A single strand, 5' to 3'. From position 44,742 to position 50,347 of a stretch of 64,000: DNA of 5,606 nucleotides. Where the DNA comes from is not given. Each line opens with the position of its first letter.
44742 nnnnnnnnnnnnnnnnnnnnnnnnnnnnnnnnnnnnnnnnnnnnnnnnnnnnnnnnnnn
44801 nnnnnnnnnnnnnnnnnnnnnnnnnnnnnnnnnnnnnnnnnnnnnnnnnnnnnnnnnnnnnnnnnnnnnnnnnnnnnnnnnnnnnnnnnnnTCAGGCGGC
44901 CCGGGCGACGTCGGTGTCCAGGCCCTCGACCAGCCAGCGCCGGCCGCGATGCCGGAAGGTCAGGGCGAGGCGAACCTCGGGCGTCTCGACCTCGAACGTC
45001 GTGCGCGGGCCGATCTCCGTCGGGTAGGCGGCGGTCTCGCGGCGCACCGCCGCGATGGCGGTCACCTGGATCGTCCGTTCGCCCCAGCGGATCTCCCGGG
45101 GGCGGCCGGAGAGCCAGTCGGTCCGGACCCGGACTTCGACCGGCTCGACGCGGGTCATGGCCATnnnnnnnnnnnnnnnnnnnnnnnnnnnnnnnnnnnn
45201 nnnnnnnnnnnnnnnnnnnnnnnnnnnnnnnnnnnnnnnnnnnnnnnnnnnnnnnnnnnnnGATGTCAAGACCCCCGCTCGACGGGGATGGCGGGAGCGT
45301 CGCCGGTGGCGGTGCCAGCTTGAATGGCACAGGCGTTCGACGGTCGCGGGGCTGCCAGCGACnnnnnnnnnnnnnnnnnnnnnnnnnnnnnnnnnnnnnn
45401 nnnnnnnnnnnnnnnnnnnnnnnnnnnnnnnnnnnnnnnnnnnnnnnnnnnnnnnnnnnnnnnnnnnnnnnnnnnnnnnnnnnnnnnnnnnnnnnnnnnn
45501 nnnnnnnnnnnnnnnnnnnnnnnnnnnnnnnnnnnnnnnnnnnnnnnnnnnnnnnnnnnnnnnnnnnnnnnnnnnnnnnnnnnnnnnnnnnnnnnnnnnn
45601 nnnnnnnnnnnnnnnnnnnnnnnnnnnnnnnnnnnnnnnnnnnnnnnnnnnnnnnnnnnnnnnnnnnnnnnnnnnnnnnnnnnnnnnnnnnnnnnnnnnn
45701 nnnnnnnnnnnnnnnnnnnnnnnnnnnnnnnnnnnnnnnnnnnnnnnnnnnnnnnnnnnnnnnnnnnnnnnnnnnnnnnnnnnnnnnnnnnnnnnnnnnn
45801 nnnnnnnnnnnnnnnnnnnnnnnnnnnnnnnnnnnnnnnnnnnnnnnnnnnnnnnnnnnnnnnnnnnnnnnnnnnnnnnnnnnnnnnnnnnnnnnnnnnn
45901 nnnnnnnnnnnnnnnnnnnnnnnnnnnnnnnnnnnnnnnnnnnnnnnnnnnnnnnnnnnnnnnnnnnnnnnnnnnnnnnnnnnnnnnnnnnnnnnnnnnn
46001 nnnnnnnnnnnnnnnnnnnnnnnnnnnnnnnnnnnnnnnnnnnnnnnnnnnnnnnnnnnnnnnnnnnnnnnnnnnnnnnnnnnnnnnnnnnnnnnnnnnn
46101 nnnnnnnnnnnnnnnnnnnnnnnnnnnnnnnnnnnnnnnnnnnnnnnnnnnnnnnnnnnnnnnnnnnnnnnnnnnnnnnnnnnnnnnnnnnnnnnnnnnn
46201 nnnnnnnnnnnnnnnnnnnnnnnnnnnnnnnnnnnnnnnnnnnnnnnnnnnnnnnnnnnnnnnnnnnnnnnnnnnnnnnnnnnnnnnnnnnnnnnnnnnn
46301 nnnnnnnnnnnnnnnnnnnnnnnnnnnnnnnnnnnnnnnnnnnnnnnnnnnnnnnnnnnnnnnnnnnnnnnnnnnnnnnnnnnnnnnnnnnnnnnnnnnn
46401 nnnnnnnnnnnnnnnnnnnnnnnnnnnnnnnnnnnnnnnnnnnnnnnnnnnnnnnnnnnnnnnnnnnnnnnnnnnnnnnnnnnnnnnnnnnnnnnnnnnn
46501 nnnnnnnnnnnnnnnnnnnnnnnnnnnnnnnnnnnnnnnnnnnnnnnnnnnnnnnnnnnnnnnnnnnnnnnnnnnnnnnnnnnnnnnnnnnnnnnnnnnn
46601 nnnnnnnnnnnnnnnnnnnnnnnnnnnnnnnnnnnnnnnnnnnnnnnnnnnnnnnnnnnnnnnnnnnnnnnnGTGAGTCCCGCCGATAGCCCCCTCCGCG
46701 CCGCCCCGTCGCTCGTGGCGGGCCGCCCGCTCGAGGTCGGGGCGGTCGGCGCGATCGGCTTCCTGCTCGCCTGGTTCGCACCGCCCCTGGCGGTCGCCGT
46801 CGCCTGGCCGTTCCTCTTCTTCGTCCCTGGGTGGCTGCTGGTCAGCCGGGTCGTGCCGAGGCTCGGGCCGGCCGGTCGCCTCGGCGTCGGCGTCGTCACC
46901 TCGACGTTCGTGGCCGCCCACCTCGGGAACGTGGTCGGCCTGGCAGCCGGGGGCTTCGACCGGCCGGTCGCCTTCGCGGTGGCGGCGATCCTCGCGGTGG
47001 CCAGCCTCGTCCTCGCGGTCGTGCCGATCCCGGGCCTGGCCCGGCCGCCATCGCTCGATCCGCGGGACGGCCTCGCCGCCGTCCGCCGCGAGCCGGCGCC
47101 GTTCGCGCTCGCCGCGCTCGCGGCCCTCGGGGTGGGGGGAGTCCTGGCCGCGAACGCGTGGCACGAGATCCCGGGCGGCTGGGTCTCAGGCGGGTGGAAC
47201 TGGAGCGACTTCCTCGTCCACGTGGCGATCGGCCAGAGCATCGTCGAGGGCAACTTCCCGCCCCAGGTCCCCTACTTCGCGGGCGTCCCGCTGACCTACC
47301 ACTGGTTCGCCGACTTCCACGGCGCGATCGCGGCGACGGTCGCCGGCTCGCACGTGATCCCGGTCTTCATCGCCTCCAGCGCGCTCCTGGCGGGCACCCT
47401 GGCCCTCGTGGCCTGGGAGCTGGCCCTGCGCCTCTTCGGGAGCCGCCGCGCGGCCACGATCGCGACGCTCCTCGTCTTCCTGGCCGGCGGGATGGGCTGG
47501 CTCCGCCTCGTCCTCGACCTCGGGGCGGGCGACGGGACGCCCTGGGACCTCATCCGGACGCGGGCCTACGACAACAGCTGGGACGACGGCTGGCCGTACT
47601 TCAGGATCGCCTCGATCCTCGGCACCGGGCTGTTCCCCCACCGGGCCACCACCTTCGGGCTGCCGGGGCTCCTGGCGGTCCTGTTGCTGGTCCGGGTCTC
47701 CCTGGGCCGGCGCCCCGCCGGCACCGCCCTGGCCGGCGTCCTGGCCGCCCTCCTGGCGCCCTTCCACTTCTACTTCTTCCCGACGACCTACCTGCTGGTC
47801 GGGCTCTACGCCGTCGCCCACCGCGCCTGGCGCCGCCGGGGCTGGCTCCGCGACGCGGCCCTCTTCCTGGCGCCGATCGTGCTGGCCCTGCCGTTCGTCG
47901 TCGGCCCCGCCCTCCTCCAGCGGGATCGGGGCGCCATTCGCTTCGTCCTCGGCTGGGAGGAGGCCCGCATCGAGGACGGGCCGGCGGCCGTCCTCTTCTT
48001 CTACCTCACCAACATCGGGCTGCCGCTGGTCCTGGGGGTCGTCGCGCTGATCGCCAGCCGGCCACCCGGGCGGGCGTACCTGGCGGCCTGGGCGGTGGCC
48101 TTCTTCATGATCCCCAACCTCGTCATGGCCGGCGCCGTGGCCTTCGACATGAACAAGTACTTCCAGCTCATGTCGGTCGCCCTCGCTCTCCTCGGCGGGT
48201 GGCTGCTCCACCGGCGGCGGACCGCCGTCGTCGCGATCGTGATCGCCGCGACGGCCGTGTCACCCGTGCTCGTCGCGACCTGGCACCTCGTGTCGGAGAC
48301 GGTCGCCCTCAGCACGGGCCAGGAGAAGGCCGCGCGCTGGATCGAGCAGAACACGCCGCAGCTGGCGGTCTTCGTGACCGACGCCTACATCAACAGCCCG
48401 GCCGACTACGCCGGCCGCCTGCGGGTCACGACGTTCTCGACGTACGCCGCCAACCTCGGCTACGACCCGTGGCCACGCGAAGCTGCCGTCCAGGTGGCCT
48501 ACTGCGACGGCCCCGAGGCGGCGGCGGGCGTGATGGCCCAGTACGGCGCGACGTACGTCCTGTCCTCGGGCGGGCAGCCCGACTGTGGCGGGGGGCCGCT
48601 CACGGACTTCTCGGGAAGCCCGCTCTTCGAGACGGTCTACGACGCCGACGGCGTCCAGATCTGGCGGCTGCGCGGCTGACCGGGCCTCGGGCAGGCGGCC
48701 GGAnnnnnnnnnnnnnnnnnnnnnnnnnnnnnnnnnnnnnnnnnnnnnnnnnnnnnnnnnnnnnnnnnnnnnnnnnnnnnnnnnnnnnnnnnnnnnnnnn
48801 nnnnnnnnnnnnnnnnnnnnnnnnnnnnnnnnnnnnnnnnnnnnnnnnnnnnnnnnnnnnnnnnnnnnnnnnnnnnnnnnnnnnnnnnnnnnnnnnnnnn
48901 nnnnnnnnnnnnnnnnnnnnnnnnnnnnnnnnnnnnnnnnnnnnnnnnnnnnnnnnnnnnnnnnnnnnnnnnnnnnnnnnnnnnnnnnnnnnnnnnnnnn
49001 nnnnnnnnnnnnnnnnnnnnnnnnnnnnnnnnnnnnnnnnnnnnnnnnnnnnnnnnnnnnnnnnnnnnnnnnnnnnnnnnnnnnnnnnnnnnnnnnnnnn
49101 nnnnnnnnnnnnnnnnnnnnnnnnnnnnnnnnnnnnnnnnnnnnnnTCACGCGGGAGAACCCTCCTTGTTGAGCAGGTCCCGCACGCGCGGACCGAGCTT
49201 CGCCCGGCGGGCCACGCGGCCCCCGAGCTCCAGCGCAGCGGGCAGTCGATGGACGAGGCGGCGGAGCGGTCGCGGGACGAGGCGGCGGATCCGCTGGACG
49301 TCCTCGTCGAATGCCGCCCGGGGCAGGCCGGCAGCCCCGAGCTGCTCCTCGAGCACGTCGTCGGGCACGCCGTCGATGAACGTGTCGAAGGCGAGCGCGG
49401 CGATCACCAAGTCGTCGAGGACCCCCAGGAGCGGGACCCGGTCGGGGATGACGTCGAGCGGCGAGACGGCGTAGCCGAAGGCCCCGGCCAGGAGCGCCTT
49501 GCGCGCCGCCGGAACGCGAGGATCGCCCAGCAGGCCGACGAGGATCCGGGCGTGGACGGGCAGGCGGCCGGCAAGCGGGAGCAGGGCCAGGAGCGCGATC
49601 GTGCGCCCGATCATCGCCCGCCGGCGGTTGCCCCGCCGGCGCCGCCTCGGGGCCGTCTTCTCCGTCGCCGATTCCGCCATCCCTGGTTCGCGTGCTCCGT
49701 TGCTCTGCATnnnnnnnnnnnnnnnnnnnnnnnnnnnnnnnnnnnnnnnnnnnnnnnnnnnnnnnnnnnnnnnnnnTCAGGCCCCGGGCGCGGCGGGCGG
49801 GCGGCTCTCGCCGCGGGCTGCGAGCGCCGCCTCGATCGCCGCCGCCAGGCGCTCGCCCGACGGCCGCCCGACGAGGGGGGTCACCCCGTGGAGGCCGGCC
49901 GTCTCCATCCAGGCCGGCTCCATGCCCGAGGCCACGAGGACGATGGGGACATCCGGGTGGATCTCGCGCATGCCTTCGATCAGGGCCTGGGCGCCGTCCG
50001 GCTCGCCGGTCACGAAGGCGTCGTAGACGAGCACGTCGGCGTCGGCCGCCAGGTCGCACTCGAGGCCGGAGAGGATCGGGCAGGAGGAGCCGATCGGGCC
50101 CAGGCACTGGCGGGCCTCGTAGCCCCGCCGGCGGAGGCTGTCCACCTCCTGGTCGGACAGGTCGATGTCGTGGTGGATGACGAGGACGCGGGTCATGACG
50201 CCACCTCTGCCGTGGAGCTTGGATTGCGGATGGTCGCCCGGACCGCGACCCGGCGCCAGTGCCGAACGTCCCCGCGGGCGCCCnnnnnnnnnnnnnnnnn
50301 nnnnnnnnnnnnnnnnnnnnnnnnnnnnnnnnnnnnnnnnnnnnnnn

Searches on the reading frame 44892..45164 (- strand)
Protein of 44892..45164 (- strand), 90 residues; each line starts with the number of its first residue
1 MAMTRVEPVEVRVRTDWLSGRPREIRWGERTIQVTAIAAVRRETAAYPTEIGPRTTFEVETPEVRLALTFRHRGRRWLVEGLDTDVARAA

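Call 50: search_protein_families(library=pfam, proteins=[window:44892-45164:-], max_evalue=0.01)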
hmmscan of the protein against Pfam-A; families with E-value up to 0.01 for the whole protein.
window:44892-45164:- (90 aa): 0 families

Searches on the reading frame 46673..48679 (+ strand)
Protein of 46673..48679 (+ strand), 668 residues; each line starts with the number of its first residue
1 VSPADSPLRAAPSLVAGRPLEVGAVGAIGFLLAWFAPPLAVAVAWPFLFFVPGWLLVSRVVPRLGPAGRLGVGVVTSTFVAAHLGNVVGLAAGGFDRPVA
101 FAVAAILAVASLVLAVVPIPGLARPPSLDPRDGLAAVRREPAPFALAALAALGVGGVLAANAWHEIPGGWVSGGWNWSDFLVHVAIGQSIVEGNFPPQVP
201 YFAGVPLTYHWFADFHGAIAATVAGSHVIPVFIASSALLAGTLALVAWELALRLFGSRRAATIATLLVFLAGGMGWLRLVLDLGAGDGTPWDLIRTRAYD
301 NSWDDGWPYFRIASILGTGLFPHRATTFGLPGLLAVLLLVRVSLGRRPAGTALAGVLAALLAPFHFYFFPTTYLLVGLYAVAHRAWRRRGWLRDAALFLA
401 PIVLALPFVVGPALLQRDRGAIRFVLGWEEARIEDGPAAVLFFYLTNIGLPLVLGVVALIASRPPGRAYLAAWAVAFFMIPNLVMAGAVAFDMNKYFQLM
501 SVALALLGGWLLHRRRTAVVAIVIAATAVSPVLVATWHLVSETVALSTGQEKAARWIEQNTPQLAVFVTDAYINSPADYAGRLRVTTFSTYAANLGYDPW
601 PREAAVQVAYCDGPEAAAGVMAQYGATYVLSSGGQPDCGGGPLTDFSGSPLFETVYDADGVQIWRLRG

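Call 26: search_protein_families(library=pfam, proteins=[window:46673-48679:+], max_evalue=0.001)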
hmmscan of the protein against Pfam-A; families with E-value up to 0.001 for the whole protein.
window:46673-48679:+ (668 aa): 1 family
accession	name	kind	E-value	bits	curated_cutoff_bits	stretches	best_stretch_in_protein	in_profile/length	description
PF10060.15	DUF2298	-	5.4e-05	22.8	27.8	1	193-530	96-453/488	Uncharacterized membrane protein (DUF2298)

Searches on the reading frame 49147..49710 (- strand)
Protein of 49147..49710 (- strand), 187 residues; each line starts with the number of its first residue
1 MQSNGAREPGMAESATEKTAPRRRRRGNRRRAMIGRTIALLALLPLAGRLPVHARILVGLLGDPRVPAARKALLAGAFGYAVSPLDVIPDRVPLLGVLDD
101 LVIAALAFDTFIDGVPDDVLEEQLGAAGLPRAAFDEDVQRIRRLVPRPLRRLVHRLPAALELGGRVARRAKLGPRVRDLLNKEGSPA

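Call 26: search_protein_families(library=pfam, proteins=[window:49147-49710:-], max_evalue=0.001)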
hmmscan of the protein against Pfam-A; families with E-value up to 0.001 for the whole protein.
window:49147-49710:- (187 aa): 1 family
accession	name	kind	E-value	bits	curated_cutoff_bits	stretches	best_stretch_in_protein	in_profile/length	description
PF06803.17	DUF1232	-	1.1e-12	47.8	23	1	71-106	2-37/37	Protein of unknown function (DUF1232)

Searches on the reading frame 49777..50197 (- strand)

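Call 26: search_protein_families(library=pfam, proteins=[window:49777-50197:-], max_evalue=0.001)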
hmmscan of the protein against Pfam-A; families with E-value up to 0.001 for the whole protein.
window:49777-50197:- (140 aa): 0 families

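Call 43: search_protein_families(library=ncbifam, proteins=[window:49777-50197:-], max_evalue=0.001)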
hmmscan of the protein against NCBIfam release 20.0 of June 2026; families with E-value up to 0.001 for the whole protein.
window:49777-50197:- (140 aa): 0 families
